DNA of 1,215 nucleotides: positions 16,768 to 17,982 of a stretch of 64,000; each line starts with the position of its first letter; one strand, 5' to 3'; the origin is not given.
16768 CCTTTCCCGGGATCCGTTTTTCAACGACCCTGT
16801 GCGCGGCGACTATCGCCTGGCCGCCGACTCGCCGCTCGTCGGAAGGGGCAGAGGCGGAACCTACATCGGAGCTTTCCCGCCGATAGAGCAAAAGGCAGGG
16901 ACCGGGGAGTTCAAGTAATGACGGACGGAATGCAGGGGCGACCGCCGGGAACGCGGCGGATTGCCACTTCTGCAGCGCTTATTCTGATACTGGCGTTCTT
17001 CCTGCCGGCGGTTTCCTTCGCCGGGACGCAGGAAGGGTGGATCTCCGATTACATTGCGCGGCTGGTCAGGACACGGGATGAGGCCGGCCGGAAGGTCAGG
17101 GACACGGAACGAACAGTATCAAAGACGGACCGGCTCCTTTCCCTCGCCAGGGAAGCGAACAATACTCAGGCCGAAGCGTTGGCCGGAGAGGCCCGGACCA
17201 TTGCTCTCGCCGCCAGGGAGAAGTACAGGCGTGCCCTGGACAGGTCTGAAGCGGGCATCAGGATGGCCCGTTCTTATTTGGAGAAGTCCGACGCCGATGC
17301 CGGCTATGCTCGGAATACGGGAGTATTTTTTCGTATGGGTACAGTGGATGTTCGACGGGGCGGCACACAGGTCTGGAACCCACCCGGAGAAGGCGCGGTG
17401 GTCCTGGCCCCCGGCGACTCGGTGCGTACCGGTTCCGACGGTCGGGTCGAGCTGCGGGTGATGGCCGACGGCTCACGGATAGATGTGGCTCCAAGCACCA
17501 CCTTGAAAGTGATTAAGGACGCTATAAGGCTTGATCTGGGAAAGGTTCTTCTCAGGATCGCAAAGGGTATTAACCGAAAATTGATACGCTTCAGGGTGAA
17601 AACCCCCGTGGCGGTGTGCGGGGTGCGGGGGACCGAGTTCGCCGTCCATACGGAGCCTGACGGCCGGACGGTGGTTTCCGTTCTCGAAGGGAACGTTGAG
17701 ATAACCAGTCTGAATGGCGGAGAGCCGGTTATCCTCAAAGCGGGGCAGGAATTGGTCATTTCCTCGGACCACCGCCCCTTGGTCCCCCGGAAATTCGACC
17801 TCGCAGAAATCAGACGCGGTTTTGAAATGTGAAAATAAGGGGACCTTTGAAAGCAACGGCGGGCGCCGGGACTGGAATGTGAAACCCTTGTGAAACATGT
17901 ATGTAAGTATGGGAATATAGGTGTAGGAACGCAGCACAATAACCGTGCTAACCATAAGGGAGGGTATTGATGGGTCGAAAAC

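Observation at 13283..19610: Overlapping operon of five secreted proteins with tandem, mosaic PDZ + beta-helix lipoprotein paralogs and a FecR-domain protein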

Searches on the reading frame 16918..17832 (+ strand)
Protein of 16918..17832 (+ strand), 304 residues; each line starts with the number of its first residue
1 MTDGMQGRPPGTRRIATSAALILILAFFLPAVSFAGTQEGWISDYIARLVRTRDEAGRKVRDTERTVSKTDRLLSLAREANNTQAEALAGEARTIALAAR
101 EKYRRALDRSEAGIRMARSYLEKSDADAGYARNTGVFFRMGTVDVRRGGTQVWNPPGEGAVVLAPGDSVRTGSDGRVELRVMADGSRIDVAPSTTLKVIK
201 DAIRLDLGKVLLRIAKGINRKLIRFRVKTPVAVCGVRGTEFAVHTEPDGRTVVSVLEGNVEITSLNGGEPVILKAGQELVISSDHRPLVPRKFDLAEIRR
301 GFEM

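Call 3: search_protein_families(library=pfam, proteins=[window:16918-17832:+], max_evalue=0.1)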
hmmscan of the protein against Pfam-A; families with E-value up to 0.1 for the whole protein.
window:16918-17832:+ (304 aa): 5 families
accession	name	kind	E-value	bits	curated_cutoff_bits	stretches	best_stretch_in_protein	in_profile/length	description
PF04773.18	FecR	-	1.2e-15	58.1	24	1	167-261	1-97/97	FecR protein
PF07883.17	Cupin_2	-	0.00076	19.6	27.2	1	238-283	8-50/70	Cupin domain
PF11142.13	DUF2917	-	0.023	14.4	25.5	0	246-285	12-51/59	Protein of unknown function (DUF2917)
PF05899.18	Cupin_3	-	0.037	14.2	23.5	0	252-282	28-57/74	EutQ-like cupin domain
PF12852.13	Cupin_6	-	0.042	14.1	26.7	0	224-285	9-70/183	Cupin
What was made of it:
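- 16918..17832 (+): g4: exported or N-terminally anchored 304-aa protein with a helical/coiled-coil segment and a FecR domain (aa 167-261). It has no cytoplasmic anti-sigma domain. FecR PF04773 at 1.2e-15 (call 3).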

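Call 4: search_protein_families(library=ncbifam, proteins=[window:16918-17832:+], max_evalue=0.1)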
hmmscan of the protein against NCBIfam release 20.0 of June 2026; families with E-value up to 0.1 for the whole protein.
window:16918-17832:+ (304 aa): 5 families
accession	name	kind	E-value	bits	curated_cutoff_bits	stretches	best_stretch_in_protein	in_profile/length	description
NF047849.1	Lsa33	exception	5.3e-11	42.3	420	1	161-278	55-181/310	surface adhesin Lsa33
NF033165.1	lipo_LipL45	exception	1.7e-10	40.5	350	1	161-262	65-173/391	lipoprotein LipL45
NF047876.1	Lsa19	exception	2.2e-07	30.8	250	1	167-294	39-168/182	adhesin Lsa19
NF007296.1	PRK09774.1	equivalog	0.00015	21.1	385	1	174-285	111-224/313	ferric citrate uptake sigma factor regulator FecR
NF033682.1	retention_LapA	subfamily_domain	0.066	13.4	50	0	162-201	30-68/145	retention module-containing protein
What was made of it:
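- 16918..17832 (+): Below the cut-offs for FecR, LipL45 and Lsa33 NCBIfams (call 4).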

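Call 51: search_protein_representatives(protein=window:16918-17832:+)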
Query: 304 residues. Proteins with E-value up to 0.001 (for the whole library): 6855; up to 1e-10: 259; up to 1e-30: 5. The best 150 are listed.
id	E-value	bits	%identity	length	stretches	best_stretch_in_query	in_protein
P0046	3.9e-147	505.3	81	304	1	1-303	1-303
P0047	2.6e-66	240.1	47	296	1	17-302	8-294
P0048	1.4e-36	142.6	34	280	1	23-301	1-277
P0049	5.4e-36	140.6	36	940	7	142-298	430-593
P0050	1.1e-31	126.5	35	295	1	22-301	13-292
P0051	1.5e-27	113.0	31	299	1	18-292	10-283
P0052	5.1e-24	101.3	33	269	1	53-285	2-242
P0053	1.8e-23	99.5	35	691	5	140-298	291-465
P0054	1.1e-22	97.0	29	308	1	38-303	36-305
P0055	2.1e-21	92.8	32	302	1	27-294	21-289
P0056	7.0e-21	91.0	34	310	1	54-294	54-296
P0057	1.7e-20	89.8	34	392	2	163-303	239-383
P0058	1.7e-20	89.8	35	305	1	16-286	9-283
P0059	1.9e-20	89.6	33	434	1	38-303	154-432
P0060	1.5e-19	86.6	39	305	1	141-293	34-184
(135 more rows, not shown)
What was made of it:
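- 16918..17832 (+): 259 representative clusters at E<1e-10, many of them ~300-aa full-length matches (call 51).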

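Call 61: search_protein_families(library=padloc, proteins=[window:16918-17832:+], max_evalue=0.01)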
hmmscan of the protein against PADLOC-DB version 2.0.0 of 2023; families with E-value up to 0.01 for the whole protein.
window:16918-17832:+ (304 aa): 0 families

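Call 64: find_homologous_proteins(query=window:16918-17832:+, max_evalue=1e-10)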
Query window:16918-17832:+ (304 aa): 4 proteins with E <= 1e-10 among 8000 candidates.
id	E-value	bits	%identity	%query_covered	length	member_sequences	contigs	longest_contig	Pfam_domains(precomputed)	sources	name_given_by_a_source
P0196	7.7e-191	650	100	100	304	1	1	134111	PF04773.19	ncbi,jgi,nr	ncbi:MAG: FecR domain-containing protein [Deltaproteobacteria bacterium]|nr:FecR domain-containing p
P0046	1.2e-146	505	81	100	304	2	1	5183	PF04773.19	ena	-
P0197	9.5e-136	470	74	100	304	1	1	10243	PF04773.19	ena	-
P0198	7.9e-13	66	33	46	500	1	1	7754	PF04773.19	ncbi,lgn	-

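Call 65: find_encoding_contigs(protein=P0046, flank=10000, max_places=4)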
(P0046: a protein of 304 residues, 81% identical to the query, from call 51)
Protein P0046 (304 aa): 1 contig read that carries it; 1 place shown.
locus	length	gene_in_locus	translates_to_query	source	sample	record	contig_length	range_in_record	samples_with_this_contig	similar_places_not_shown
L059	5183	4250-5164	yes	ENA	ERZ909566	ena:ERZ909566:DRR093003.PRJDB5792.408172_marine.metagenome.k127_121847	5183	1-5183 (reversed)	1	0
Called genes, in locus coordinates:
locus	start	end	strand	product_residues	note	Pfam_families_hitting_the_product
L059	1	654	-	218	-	?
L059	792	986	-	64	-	-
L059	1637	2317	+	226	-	-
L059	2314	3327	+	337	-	PF00515:TPR_1 (faint), PF13371:TPR_9 (faint), PF13414:TPR_11, PF13432:TPR_16 (weak)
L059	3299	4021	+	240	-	PF13180:PDZ_2, PF17820:PDZ_6 (faint)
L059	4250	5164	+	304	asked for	PF04773:FecR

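Call 73: search_solved_structures(query=window:16918-17832:+, max_evalue=0.1)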
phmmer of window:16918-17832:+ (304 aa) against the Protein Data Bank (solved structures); distinct sequences matched with E-value up to 0.1: 0.
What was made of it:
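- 16918..17832 (+): No PDB sequence relative (call 73).
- Tried and rejected: g4 has no sequence relative among solved structures (call 73).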
